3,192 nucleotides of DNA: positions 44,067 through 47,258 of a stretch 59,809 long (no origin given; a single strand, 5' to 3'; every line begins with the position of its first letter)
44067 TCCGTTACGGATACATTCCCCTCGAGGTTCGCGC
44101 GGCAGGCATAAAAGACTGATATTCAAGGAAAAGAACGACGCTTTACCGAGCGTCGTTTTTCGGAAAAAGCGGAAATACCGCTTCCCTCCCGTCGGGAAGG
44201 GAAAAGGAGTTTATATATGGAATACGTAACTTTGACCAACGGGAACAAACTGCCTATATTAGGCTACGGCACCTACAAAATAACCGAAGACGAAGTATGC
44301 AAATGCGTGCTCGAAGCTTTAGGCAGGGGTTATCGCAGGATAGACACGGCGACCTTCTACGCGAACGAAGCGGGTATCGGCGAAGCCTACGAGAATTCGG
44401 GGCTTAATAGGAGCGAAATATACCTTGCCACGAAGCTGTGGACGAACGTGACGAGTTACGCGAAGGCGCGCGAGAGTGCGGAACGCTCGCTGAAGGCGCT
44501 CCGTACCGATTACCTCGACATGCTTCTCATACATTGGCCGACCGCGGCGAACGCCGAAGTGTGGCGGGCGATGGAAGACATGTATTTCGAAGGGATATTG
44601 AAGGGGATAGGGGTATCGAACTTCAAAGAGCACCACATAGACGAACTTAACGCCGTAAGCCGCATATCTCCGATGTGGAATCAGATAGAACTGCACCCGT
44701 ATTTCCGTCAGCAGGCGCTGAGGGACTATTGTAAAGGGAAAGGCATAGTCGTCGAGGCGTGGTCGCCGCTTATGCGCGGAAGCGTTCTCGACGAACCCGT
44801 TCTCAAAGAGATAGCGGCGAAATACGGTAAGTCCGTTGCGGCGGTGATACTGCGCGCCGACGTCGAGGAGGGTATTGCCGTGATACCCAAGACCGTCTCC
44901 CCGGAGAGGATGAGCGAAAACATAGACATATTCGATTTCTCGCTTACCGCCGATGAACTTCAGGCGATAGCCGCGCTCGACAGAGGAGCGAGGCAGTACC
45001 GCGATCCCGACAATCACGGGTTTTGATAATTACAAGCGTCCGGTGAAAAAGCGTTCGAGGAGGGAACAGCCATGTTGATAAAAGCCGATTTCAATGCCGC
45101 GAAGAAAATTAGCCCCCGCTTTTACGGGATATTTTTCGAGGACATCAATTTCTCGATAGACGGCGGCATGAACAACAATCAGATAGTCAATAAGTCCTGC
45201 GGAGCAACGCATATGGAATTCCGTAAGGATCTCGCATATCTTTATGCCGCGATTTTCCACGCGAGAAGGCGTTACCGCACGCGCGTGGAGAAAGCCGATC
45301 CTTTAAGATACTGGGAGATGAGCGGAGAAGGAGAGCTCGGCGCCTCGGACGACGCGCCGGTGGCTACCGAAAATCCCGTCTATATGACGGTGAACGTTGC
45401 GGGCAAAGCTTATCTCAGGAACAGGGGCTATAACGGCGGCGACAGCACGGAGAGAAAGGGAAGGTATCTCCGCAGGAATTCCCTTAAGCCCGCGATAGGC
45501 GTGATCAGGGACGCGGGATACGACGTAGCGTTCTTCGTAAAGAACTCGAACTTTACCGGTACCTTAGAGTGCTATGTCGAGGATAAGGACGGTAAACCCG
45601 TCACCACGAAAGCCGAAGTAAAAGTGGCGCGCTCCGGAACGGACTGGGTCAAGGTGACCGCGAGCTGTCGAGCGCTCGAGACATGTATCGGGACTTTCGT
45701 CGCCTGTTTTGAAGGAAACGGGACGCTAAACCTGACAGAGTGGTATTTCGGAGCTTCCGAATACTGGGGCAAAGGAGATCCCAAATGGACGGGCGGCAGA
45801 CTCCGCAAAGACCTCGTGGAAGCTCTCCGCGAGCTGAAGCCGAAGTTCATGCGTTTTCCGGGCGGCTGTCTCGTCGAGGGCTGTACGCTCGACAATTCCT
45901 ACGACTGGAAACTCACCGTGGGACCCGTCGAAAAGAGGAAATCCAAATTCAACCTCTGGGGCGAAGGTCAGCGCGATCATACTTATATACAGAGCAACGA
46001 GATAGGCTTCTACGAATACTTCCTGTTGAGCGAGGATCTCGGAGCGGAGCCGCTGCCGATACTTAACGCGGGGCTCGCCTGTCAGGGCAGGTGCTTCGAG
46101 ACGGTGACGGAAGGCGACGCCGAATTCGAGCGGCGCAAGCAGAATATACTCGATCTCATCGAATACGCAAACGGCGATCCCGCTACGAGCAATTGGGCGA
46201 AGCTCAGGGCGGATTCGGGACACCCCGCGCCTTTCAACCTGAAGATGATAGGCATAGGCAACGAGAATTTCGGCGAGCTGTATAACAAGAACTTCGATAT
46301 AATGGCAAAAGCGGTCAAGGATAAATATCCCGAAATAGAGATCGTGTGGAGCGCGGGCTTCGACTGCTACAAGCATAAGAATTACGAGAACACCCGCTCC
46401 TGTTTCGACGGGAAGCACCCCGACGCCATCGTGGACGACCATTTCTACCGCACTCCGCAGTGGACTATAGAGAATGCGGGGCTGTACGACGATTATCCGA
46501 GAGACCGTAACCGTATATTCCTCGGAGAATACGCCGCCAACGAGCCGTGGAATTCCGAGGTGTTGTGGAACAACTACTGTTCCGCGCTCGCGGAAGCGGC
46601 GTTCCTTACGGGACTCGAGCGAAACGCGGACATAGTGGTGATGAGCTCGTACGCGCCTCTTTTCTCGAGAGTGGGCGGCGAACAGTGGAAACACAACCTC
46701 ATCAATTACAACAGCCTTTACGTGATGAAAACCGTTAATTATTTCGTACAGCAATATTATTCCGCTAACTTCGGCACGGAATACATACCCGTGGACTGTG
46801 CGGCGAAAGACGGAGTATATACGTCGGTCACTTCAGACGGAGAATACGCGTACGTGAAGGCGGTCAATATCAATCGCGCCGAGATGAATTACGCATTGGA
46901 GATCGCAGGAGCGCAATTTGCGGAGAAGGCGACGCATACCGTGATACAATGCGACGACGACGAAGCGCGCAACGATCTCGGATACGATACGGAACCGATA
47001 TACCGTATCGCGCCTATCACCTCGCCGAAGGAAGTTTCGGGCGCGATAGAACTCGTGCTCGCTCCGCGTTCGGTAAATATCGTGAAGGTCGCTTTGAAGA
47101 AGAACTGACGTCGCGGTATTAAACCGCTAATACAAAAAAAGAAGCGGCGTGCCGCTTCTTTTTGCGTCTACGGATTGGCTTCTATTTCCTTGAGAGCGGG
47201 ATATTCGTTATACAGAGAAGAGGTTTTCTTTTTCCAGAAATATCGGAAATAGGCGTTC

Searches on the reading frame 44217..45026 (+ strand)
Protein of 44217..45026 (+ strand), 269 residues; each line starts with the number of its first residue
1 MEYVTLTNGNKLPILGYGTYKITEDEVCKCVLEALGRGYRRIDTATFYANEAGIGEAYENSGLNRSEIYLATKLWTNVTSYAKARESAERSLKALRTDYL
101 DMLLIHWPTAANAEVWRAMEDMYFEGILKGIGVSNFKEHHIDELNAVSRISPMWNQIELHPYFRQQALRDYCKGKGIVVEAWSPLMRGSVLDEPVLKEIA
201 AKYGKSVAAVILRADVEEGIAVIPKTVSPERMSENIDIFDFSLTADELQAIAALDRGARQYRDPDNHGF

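Call 90: search_protein_families(library=pfam, proteins=[window:44217-45026:+], max_evalue=0.00001)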
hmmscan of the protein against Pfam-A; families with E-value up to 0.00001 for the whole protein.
window:44217-45026:+ (269 aa): 1 family
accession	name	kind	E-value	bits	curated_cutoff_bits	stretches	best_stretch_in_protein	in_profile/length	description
PF00248.27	Aldo_ket_red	-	1e-46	159.8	24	1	17-255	4-290/291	Aldo/keto reductase family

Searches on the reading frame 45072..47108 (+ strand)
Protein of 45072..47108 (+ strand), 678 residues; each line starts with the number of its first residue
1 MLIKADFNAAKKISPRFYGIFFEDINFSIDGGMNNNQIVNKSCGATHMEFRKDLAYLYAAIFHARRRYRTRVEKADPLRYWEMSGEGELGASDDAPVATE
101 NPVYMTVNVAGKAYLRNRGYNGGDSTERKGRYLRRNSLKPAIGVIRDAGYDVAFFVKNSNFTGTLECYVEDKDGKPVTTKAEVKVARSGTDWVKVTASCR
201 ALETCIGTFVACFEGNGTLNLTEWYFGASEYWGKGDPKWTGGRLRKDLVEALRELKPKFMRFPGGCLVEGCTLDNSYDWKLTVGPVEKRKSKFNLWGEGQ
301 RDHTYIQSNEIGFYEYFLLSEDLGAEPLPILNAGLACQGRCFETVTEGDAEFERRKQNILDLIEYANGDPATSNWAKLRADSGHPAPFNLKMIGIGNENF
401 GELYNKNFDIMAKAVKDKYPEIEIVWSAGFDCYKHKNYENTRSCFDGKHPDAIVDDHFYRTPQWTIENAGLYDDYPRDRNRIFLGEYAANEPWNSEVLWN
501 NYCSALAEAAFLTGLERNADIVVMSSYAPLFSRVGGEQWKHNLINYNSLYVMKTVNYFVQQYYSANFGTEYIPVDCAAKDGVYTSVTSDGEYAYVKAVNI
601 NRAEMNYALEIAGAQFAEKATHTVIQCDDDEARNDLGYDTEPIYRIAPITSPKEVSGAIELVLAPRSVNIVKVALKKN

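Call 90: search_protein_families(library=pfam, proteins=[window:45072-47108:+], max_evalue=0.00001)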
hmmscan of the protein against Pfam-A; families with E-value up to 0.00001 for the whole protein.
window:45072-47108:+ (678 aa): 2 families
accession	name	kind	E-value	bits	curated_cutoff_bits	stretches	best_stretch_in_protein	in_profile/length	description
PF22848.2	ASD1_dom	-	2.6e-58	197.9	22.2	1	252-488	3-239/239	Alpha-L-arabinofuranosidase 1 domain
PF06964.18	Alpha-L-AF_C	-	3.6e-20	73.3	27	1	485-636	1-136/165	Alpha-L-arabinofuranosidase C-terminal domain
